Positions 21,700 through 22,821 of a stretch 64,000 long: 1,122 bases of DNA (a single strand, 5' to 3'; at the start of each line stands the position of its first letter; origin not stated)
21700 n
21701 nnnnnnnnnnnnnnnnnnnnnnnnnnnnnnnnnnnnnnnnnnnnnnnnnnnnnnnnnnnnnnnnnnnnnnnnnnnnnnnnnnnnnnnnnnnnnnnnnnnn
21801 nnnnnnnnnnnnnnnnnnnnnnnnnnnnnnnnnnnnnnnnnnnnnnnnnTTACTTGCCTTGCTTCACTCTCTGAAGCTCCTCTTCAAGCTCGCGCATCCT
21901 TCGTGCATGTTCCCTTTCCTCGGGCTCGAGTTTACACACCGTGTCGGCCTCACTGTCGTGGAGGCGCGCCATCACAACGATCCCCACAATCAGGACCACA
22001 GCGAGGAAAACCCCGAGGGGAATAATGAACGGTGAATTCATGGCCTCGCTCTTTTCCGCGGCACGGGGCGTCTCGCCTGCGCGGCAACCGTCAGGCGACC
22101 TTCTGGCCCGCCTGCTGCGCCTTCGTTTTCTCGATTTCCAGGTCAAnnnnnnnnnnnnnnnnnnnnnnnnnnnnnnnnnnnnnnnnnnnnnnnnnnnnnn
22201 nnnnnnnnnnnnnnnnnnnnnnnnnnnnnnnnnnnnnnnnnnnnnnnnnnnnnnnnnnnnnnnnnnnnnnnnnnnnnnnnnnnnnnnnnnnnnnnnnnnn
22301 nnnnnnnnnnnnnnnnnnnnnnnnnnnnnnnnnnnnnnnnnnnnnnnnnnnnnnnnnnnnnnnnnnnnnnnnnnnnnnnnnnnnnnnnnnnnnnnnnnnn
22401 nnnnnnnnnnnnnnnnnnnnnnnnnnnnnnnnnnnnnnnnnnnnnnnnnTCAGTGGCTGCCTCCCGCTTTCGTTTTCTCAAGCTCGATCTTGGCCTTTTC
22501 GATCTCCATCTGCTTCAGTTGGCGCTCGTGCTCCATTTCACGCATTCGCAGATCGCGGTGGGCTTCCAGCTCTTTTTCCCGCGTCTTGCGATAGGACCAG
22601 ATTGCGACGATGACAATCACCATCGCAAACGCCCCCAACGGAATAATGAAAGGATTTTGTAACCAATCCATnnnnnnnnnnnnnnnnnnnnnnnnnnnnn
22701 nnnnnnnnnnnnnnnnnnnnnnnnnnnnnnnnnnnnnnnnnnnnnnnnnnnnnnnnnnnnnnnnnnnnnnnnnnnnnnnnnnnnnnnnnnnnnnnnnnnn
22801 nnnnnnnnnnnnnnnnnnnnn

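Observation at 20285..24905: ECF sigma / anti-sigma operon carrying a zinc-ribbon membrane protein, a Gly-zipper mini-protein, three tandem PspB-like paralogs and a toast-rack (DUF4097) protein: an expanded Psp/Lia-like envelope-stress module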

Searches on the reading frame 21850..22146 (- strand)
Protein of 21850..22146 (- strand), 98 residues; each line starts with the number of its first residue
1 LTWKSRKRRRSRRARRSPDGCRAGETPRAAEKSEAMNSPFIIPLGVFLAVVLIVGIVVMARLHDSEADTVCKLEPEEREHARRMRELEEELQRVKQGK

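Call 3: search_protein_families(library=pfam, proteins=[window:21850-22146:-], max_evalue=1)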
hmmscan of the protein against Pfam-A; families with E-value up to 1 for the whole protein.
window:21850-22146:- (98 aa): 1 family
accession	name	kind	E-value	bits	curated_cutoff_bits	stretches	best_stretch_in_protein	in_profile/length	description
PF07172.16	GRP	-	0.17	13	30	1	36-67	1-29/90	Glycine rich protein family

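Call 4: search_protein_families(library=ncbifam, proteins=[window:21850-22146:-], max_evalue=1)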
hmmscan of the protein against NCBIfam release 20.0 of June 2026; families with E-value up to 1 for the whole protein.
window:21850-22146:- (98 aa): 2 families
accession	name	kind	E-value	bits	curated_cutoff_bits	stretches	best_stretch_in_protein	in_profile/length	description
NF006283.1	PRK08455.1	equivalog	0.17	11.5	187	1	32-90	12-70/182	flagellar basal body-associated protein FliL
NF038356.1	actino_DLW39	hypoth_equivalog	0.33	10.8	24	1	47-67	5-25/38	DLW-39 family protein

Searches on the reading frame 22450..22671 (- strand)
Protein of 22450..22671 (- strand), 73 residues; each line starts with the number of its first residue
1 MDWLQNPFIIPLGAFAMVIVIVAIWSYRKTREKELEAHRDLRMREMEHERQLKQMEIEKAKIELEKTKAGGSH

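Call 3: search_protein_families(library=pfam, proteins=[window:22450-22671:-], max_evalue=1)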
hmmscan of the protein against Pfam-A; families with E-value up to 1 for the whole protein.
window:22450-22671:- (73 aa): 4 families
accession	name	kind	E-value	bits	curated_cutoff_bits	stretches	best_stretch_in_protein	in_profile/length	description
PF17358.7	DUF5384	-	0.00024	21.7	25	1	30-69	51-89/145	Family of unknown function (DUF5384)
PF10883.13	DUF2681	-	0.019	15.7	28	1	12-65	7-57/90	Protein of unknown function (DUF2681)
PF10067.14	DUF2306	-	0.12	13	31.6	1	10-41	64-95/147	Predicted membrane protein (DUF2306)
PF13194.11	DUF4010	-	0.18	12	30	1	8-40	86-116/210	Domain of unknown function (DUF4010)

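Call 4: search_protein_families(library=ncbifam, proteins=[window:22450-22671:-], max_evalue=1)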
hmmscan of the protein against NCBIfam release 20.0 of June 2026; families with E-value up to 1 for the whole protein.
window:22450-22671:- (73 aa): 3 families
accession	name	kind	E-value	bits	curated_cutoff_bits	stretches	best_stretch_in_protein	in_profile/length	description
TIGR03142.1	cytochro_ccmI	equivalog_domain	0.043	14.1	29.3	1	12-66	9-71/118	c-type cytochrome biogenesis protein CcmI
NF041013.1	T4P_ComGE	equivalog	0.049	13.7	49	1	17-68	21-73/83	competence type IV pilus minor pilin ComGE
TIGR04561.1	membra_charge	hypoth_equivalog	0.069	13.4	30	1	11-60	23-74/82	TIGR04561 family membrane protein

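Call 8: find_homologous_proteins(query=window:22453-22671:-, max_evalue=0.01)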
Query seq(73 aa) (73 aa): 242 proteins with E <= 0.01 among 242 candidates; the best 120 are listed.
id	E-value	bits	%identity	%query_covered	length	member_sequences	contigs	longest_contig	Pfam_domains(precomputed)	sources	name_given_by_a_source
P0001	1.4e-40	154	100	100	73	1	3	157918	-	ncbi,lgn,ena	-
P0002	1.4e-27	112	72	99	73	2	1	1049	-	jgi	jgi:hypothetical protein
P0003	1.4e-25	106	70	97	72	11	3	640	-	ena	-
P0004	1.6e-25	106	77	96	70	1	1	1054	-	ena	-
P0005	4.4e-25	105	76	90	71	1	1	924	-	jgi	jgi:choline-glycine betaine transporter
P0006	5.0e-25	104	73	95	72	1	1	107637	-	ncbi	-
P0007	5.3e-25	104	74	96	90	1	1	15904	-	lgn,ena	-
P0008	6.0e-25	104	69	96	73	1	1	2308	-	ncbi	-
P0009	1.8e-24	103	70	96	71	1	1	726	-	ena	-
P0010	2.3e-24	102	70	96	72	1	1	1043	-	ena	-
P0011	2.4e-24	102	70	96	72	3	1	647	-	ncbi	-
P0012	4.3e-24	101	73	96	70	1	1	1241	-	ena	-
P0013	5.3e-24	101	71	96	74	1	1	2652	-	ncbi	-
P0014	5.8e-24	101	70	96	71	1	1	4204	-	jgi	jgi:hypothetical protein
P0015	1.0e-23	100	69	99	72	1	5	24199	-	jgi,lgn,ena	jgi:hypothetical protein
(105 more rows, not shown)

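Call 14: search_protein_families(library=pfam, alignment_id=A2, max_evalue=10)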
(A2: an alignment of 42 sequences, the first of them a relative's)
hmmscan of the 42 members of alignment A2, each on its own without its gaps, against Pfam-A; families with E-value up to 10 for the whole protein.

A. member 1, P0001 (73 aa): 6 families
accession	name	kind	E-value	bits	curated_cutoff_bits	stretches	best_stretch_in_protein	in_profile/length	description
PF17358.7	DUF5384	-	0.00024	21.7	25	1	30-69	51-89/145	Family of unknown function (DUF5384)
PF10883.13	DUF2681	-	0.019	15.7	28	1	12-65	7-57/90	Protein of unknown function (DUF2681)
PF10067.14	DUF2306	-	0.12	13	31.6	1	10-41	64-95/147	Predicted membrane protein (DUF2306)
PF13194.11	DUF4010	-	0.18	12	30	1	8-40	86-116/210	Domain of unknown function (DUF4010)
PF05680.17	ATP-synt_E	-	1.6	9.4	22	1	39-69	30-61/83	ATP synthase E chain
PF06305.16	LapA_dom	-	1.9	8.9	28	1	12-47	27-62/64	Lipopolysaccharide assembly protein A domain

B. families by the number of members that match (of 42 scanned): 32 families (the first 25 are shown)
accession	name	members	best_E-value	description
PF17358.7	DUF5384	27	0.00024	Family of unknown function (DUF5384)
PF05680.17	ATP-synt_E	9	0.0025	ATP synthase E chain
PF08496.15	Peptidase_S49_N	9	0.0093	Peptidase family S49 N-terminal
PF10883.13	DUF2681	7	0.0045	Protein of unknown function (DUF2681)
PF20705.2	DUF6821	6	0.022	Family of unknown function (DUF6821)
PF04859.17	DUF641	5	0.0039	Plant protein of unknown function (DUF641)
PF14575.11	EphA2_TM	4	0.054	Ephrin type-A receptor 2 transmembrane domain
PF10067.14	DUF2306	4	0.087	Predicted membrane protein (DUF2306)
PF06305.16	LapA_dom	4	0.78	Lipopolysaccharide assembly protein A domain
PF01277.22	Oleosin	2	0.0085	Oleosin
PF15102.11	TMEM154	2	0.024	TMEM154 protein family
PF19616.4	DUF6121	2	0.058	Family of unknown function (DUF6121)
PF14992.11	TMCO5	2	0.058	TMCO5 family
PF08898.15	DUF1843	2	0.31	Domain of unknown function (DUF1843)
PF16972.10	TipE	2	0.35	Na+ channel auxiliary subunit TipE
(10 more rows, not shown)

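Call 16: find_related_loci(query=A2, collection=genome_contigs, flank=7000)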
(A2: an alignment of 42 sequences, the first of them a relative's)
Query A2 (73 aa) in genome_contigs; peptide patterns used: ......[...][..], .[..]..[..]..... (x = any residue, [..] = any of these).
152 stretches matched a pattern; 93 encode a relative of the query (tblastn E <= 1e-3); the best 80 are kept; 80 distinct loci.
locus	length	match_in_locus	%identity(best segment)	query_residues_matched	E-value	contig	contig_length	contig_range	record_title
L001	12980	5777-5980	76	3-70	4e-31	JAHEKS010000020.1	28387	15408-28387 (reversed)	MAG: Acidobacteria bacterium isolate Ww59 NODE_2791_length_28387_cov_3.153541, whole genome shotgun sequence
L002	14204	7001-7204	76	1-68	4e-30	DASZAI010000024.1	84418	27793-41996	MAG TPA_asm: Terriglobia bacterium isolate SMAG_U6384 k141_542245, whole genome shotgun sequence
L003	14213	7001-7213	73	1-69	7e-30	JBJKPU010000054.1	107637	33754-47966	MAG: Terriglobia bacterium isolate Bin_15 S1Ck127_2539644_flag_0_multi_16.9985_len_107637, whole genome shotgun sequence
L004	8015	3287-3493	68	1-69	2e-29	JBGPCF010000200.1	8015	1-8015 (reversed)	MAG: Terriglobia bacterium isolate OBJ_0618_050_56 k141_3831059_length_8015_cov_17.8874, whole genome shotgun sequence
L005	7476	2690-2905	63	1-72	4e-29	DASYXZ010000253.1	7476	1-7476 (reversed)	MAG TPA_asm: Terriglobia bacterium isolate SMAG_U6322 k141_379565, whole genome shotgun sequence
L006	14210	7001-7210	67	3-72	4e-29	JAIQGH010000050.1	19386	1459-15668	MAG: Terriglobia bacterium isolate SRVP_30 SRVP18_trench_6_60cm_scaffold_1240, whole genome shotgun sequence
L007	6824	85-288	74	3-70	3e-29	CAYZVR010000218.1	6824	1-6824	MAG TPA_asm: uncultured Acidobacteriota bacterium isolate SRP119689_co1_316 genome assembly, contig: NODE_18192_length_6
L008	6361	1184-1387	66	1-68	3e-29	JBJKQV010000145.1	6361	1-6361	MAG: Terriglobia bacterium isolate Bin_43 S1Ck127_1798537_flag_1_multi_7.0000_len_6361, whole genome shotgun sequence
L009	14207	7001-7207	70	2-70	6e-29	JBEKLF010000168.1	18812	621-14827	MAG: Terriglobia bacterium isolate SPRUCE 364 SPRUCE_364_168, whole genome shotgun sequence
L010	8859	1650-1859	70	3-72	1e-28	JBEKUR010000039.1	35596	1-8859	MAG: Terriglobia bacterium isolate SPRUCE 586 SPRUCE_586_39, whole genome shotgun sequence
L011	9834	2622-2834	66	2-72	1e-28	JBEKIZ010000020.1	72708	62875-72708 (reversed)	MAG: Terriglobia bacterium isolate SPRUCE 311 SPRUCE_311_20, whole genome shotgun sequence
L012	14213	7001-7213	68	2-72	3e-28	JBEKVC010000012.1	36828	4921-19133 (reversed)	MAG: Terriglobia bacterium isolate SPRUCE 596 SPRUCE_596_12, whole genome shotgun sequence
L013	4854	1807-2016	69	1-68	4e-28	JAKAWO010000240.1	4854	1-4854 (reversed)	MAG: Acidobacteria bacterium isolate YP4.bin65 NODE_24675_length_4854_cov_1.724773, whole genome shotgun sequence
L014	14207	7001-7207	67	1-69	3e-28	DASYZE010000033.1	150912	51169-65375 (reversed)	MAG TPA_asm: Terriglobia bacterium isolate SMAG_U6354 k141_811262, whole genome shotgun sequence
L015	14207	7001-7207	70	4-72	4e-28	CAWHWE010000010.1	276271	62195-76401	MAG: uncultured Acidobacteriota bacterium isolate MFD04492.bin.1.130 genome assembly, contig: contig_13017, whole genome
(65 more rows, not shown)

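Call 30: search_protein_representatives(alignment_id=A3)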
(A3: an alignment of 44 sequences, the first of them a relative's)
Query: 44 sequences, 73 profile positions. Proteins with E-value up to 0.001 (for the whole library): 155; up to 1e-10: 85; up to 1e-30: 1. The best 150 are listed.
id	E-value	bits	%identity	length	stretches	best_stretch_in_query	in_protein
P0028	2.6e-34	133.1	-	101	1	2-72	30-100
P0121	4.4e-30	119.5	-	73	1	1-72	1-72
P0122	7.2e-29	115.6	-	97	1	6-70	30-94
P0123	1.8e-28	114.4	-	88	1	6-70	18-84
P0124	2.4e-28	113.9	-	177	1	1-72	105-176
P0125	3.1e-28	113.6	-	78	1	1-72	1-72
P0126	3.2e-27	110.3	-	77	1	1-72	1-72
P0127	3.6e-27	110.2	-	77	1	1-72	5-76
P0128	5.2e-26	106.5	-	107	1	3-65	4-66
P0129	3.5e-25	103.8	-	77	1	1-55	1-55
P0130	7.6e-24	99.5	-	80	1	8-71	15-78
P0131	8.0e-22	93.0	-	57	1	17-71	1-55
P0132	2.2e-21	91.6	-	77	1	6-56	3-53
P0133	2.6e-20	88.2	-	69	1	3-62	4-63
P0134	1.5e-19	85.7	-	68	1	1-61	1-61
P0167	4.2e-15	71.5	-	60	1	4-62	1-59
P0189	1.0e-12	63.9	-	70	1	10-62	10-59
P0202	2.7e-11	59.3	-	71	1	17-72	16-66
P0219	7.7e-09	51.4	-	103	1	8-61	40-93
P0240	8.7e-08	48.1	-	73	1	10-68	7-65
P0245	7.0e-07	45.2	-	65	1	10-66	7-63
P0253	6.4e-06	42.1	-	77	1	7-67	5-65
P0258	3.1e-05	39.9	-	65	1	7-62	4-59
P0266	5.2e-04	36.0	-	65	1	8-58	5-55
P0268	6.5e-04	35.7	-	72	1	3-63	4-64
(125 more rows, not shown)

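Call 46: list_cluster_members(proteins=[P0240, P0245, P0253, P0258, P0266, P0268, P0219, P0189, P0202, P0167])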
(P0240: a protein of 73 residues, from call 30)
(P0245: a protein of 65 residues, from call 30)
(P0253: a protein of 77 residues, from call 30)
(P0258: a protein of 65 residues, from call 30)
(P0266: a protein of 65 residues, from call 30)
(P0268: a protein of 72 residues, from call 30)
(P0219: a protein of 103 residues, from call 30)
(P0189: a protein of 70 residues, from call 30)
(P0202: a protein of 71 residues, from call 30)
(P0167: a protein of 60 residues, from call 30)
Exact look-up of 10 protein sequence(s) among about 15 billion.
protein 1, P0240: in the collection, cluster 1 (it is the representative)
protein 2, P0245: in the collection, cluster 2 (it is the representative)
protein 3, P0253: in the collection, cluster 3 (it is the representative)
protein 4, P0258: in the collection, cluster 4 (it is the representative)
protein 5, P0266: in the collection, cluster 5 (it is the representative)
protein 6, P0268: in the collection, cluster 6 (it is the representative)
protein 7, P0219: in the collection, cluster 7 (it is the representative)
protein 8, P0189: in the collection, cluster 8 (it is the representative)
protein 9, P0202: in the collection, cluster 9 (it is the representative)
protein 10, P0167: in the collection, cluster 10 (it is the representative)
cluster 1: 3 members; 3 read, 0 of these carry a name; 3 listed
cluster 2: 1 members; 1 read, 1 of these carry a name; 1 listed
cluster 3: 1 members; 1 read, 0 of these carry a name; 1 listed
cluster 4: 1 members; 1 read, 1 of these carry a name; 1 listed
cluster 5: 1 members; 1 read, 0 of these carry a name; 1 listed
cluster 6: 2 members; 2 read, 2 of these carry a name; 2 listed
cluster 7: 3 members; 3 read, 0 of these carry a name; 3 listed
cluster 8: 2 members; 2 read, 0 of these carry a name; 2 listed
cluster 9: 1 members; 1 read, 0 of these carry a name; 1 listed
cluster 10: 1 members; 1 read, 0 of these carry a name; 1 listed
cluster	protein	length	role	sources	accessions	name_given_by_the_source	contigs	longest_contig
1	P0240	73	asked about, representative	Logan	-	-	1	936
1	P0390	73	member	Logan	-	-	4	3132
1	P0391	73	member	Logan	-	-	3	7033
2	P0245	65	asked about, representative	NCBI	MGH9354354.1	MAG: hypothetical protein ACRD2G_19675 [Terriglobia bacterium]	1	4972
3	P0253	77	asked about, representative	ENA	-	-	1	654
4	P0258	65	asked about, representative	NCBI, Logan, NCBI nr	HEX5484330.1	MAG TPA: hypothetical protein VFZ08_17065 [Terriglobia bacterium] | hypothetical protein [Terriglobia bacterium]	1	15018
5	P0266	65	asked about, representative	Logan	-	-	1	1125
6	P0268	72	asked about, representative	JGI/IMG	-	hypothetical protein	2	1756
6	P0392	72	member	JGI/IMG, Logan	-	hypothetical protein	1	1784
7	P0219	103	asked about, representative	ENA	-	-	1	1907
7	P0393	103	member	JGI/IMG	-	-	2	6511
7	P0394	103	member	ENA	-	-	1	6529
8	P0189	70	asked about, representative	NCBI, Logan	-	-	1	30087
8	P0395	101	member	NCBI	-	-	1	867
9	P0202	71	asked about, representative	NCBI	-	-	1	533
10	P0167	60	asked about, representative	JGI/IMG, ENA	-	-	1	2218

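Call 47: search_protein_families(library=padloc, proteins=[window:22450-22671:-], max_evalue=0.01)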
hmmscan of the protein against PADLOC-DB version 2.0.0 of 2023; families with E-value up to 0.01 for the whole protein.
window:22450-22671:- (73 aa): 1 family
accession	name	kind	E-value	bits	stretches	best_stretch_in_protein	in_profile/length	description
PDLC01505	Cmr1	-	0.00071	18.2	1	13-54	14-55/78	"CAS-III-B,CAS-III-C; effector_G7"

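Call 48: search_solved_structures(query=A2, max_evalue=10)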
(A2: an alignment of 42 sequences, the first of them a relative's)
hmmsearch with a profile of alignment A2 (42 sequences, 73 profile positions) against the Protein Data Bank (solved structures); distinct sequences matched with E-value up to 10: 0.

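Call 80: find_encoding_contigs(protein=P0001, flank=3000, max_places=3)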
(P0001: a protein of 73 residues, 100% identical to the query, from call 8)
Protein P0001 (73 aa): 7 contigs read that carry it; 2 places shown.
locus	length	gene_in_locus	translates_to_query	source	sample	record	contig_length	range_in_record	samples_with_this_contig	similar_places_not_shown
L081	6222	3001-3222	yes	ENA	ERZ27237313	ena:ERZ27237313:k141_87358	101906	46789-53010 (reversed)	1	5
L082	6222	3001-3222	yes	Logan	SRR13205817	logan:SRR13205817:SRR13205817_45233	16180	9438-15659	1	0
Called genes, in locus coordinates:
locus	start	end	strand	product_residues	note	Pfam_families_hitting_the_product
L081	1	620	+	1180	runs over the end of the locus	PF13414:TPR_11 (faint), PF13424:TPR_12 (faint), PF00515:TPR_1 (faint), PF07719:TPR_2 (faint), PF13428:TPR_14 (faint), PF13432:TPR_16 (faint), PF14559:TPR_19 (weak), PF13517:FG-GAP_3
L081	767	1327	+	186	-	PF07638:Sigma70_ECF, PF12645:HTH_16 (faint), PF04542:Sigma70_r2, PF08281:Sigma70_r4_2, PF04545:Sigma70_r4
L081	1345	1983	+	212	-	PF13490:zf-HC2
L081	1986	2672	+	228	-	PF18917:LiaI-LiaF-like_TM1, PF22570:LiaF-TM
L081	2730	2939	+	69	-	-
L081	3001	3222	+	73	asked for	-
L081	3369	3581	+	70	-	-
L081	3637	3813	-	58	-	-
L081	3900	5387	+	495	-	PF18917:LiaI-LiaF-like_TM1, PF22570:LiaF-TM, PF13349:DUF4097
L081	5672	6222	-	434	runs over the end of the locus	PF00275:EPSP_synthase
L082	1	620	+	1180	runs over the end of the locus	PF13414:TPR_11 (faint), PF13424:TPR_12 (faint), PF00515:TPR_1 (faint), PF07719:TPR_2 (faint), PF13428:TPR_14 (faint), PF13432:TPR_16 (faint), PF14559:TPR_19 (weak), PF13517:FG-GAP_3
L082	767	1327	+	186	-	PF07638:Sigma70_ECF, PF12645:HTH_16 (faint), PF04542:Sigma70_r2, PF08281:Sigma70_r4_2, PF04545:Sigma70_r4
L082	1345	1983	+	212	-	PF13490:zf-HC2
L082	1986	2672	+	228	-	PF18917:LiaI-LiaF-like_TM1, PF22570:LiaF-TM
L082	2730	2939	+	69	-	-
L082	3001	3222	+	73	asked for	-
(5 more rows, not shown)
